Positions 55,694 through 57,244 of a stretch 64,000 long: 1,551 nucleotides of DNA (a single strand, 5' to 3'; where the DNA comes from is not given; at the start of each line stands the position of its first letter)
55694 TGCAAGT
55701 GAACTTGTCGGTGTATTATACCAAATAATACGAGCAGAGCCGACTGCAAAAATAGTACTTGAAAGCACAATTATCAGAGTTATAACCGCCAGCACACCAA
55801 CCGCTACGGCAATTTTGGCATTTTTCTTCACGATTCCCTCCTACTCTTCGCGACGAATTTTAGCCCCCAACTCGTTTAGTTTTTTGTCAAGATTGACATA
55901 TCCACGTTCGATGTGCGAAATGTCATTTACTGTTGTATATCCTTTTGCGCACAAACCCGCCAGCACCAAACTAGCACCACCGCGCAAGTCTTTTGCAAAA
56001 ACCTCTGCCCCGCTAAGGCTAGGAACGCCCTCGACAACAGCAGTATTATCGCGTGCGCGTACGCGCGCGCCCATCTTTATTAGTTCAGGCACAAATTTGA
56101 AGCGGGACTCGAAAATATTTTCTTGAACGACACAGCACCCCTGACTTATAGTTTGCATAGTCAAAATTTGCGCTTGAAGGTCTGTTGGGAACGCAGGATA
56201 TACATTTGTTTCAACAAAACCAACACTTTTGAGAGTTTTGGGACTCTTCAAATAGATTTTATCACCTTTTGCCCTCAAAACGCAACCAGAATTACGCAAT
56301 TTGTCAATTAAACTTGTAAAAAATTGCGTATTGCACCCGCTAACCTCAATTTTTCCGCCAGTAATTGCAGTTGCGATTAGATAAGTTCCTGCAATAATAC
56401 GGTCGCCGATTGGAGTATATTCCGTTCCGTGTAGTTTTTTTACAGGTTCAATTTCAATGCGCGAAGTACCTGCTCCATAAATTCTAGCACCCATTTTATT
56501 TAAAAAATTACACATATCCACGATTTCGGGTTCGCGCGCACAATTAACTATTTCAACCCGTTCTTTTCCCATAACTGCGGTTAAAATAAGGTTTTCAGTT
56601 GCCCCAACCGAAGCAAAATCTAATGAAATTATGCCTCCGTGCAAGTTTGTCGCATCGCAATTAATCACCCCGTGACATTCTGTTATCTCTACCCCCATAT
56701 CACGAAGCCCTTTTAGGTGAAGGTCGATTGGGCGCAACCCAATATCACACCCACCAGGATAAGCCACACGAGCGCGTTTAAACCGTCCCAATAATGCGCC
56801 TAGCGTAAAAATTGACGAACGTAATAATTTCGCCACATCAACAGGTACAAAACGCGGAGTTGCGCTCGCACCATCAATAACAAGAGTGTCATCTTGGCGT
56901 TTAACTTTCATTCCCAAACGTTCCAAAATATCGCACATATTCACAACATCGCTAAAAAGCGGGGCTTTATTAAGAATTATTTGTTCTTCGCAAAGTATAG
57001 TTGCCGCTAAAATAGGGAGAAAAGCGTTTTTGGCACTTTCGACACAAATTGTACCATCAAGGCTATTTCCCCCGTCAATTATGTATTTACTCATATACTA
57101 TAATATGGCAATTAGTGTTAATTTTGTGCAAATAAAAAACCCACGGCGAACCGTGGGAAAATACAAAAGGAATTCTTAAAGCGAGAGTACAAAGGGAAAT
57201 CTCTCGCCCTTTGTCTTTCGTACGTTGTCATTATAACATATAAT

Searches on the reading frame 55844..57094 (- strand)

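Call 71: search_protein_families(library=ncbifam, proteins=[window:55844-57094:-], max_evalue=0.00001)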
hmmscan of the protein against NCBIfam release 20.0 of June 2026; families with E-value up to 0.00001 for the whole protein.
window:55844-57094:- (417 aa): 5 families
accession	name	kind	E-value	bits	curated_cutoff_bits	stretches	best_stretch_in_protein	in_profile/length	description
NF006873.0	PRK09369.1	subfamily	7.8e-151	502.4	297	1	1-416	1-417/419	UDP-N-acetylglucosamine 1-carboxyvinyltransferase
TIGR01072.1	murA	equivalog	1.2e-147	492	392.7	1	1-415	1-416/416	UDP-N-acetylglucosamine 1-carboxyvinyltransferase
NF009470.0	PRK12830.1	equivalog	2.3e-131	438.3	552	1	1-416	1-415/417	UDP-N-acetylglucosamine 1-carboxyvinyltransferase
TIGR01356.1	aroA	equivalog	4.8e-19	68.5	287.25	1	33-411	20-414/415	3-phosphoshikimate 1-carboxyvinyltransferase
NF011381.1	PRK14806.1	equivalog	1.1e-06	27.3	902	0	120-414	422-731/733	bifunctional prephenate dehydrogenase/3-phosphoshikimate 1-carboxyvinyltransferase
